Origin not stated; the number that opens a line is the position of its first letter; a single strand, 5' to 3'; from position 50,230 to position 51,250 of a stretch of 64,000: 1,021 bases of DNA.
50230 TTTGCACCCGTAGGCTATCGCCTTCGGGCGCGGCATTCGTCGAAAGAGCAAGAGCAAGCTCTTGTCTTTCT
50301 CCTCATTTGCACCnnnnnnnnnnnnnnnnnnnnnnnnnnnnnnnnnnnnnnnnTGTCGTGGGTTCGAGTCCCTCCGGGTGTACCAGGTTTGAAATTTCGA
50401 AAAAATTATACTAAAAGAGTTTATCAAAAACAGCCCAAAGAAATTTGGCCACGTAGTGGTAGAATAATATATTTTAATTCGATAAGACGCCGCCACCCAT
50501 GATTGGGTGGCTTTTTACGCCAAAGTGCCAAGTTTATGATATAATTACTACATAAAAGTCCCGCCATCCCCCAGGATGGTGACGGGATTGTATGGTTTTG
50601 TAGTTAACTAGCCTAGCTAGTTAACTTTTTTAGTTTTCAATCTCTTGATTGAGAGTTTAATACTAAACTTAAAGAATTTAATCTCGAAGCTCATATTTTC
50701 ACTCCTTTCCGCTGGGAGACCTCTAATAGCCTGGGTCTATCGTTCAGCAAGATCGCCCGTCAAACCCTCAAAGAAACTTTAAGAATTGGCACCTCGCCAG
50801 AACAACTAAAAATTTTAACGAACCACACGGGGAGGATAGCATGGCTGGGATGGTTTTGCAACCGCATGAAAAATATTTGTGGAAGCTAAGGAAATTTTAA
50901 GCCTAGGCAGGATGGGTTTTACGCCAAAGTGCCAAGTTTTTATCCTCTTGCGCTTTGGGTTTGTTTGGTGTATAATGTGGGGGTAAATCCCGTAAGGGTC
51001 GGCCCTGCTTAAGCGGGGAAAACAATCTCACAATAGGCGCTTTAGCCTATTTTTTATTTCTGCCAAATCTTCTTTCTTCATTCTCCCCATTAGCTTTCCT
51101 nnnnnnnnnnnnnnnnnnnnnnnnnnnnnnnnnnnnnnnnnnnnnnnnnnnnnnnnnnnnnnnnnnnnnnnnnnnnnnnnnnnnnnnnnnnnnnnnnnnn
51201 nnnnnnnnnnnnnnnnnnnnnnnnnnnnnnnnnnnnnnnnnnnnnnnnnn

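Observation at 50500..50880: Third, sequence-divergent member of the peptide/antisense family at the edge of the DGR island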

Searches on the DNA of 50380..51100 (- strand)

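Call 5: search_rna_families(source=window, start=50380, end=51100, threshold=evalue, max_evalue=10, show_alignments=3)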
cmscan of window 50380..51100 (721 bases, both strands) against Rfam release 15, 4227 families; matches with E-value up to 10: 4.
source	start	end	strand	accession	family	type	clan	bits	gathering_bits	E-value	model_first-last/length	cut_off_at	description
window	50615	50691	-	RF00206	U54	Gene; snRNA; snoRNA; CD-box;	CL00008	17.1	40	3.6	1-81/81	no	Small nucleolar RNA U54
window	51033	51076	-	RF02418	Spd-sr07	Gene; sRNA;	-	17.1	55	7.9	1-63/63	no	Streptococcus sRNA Spd-sr07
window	50630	50651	+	RF00390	TYMV_upPK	Cis-reg;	-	15.2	38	3.7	1-23/23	no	turnip yellow mosaic virus upstream pseudo-knot (TYMV_upPK)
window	50854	50980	+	RF02574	Ricks_sRNA10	Gene; sRNA;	-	11.6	97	8.7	1-352/352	no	Rickettsia sRNA 10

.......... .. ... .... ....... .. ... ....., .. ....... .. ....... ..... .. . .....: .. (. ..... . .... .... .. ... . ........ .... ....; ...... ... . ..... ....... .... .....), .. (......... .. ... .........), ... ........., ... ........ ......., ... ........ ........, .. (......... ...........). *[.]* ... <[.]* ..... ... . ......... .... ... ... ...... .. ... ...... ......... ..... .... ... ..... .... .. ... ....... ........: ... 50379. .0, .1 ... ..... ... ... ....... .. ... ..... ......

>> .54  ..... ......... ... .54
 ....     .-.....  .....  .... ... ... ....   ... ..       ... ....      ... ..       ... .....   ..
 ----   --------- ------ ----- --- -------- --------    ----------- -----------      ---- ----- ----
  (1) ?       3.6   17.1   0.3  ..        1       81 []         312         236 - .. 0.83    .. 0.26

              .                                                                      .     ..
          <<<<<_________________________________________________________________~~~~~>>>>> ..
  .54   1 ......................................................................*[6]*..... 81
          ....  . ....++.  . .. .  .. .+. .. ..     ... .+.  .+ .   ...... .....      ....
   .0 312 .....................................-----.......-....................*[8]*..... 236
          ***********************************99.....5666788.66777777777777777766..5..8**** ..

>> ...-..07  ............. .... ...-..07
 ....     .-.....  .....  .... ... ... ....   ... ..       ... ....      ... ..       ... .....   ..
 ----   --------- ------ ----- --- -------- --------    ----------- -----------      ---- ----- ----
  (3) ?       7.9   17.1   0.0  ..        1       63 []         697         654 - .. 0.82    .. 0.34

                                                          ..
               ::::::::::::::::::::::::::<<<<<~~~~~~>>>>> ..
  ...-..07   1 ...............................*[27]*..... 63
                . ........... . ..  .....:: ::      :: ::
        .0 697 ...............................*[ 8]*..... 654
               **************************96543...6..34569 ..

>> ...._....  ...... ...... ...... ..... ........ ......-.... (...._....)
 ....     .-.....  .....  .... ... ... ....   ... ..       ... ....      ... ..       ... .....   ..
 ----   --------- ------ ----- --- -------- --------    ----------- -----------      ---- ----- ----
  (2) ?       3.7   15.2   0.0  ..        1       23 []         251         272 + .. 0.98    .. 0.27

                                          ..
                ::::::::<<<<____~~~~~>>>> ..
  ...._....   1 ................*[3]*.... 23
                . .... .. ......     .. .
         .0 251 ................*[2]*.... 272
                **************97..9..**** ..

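Call 91: search_dna_similar(query=window:50480-50930:-, collection=phages, mode=distant, max_evalue=0.001, max_rows=5)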
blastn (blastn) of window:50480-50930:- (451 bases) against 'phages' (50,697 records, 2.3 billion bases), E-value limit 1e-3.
No match.

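Call 92: search_dna_similar(query=window:50480-50930:-, collection=plasmids, mode=distant, max_evalue=0.001, max_rows=5)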
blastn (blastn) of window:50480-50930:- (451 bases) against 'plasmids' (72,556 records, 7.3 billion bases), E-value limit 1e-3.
No match.

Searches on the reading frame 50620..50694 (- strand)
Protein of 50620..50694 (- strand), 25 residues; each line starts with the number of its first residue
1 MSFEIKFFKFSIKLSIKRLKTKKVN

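Call 44: list_cluster_members(proteins=[window:50620-50694:-, window:18271-18342:-, window:1248-1319:+, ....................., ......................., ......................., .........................])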
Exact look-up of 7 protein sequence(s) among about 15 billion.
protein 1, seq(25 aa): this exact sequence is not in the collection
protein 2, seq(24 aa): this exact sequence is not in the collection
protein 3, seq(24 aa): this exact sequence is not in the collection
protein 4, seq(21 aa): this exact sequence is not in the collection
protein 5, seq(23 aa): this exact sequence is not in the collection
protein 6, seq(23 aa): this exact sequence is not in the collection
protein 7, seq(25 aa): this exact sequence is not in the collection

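Call 55: search_protein_families(library=ncbifam, proteins=[window:50620-50694:-], max_evalue=10)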
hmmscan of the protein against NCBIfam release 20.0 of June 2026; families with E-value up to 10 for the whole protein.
seq(25 aa): 0 families

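Call 56: search_protein_families(library=pfam, proteins=[window:50620-50694:-], max_evalue=10)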
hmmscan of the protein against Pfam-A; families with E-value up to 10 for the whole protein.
seq(25 aa): 0 families
